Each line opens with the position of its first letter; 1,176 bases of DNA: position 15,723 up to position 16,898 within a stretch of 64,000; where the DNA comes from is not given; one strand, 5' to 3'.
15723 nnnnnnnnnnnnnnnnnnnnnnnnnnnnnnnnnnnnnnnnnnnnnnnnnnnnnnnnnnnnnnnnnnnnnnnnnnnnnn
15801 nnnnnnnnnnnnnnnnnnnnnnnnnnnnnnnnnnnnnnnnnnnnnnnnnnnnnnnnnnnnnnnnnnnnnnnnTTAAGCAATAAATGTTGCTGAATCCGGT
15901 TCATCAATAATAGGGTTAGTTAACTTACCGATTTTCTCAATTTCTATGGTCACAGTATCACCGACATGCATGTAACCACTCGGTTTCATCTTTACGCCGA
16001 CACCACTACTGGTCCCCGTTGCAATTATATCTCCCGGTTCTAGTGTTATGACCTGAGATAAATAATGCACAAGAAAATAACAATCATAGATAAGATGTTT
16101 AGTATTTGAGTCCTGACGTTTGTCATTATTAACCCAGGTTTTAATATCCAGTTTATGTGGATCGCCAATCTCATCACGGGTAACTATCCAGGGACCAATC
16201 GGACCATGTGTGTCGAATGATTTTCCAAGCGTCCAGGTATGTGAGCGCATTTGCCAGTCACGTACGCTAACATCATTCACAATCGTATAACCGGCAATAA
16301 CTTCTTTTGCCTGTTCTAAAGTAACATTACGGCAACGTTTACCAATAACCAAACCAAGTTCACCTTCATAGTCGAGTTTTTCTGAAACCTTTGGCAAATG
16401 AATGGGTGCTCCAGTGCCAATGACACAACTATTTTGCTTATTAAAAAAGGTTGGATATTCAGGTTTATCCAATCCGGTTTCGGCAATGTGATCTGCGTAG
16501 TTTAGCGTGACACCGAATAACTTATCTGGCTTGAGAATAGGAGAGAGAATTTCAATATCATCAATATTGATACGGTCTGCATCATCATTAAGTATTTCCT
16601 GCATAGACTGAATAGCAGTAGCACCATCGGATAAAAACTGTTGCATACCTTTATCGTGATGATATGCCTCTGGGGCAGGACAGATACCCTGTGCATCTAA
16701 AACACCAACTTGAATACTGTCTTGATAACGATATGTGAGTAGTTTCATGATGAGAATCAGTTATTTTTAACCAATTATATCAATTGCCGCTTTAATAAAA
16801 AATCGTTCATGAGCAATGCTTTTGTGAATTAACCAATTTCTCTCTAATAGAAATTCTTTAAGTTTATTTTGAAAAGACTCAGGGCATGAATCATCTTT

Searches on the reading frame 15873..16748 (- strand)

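Call 38: search_protein_families(library=pfam, proteins=[window:15873-16748:-], max_evalue=0.00001)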
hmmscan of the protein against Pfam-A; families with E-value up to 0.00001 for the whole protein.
window:15873-16748:- (291 aa): 1 family
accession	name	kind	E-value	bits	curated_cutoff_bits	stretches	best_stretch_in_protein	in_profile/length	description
PF01557.24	FAA_hydrolase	-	4.3e-75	252.5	23.9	1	76-280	1-213/214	Fumarylacetoacetate (FAA) hydrolase C-terminal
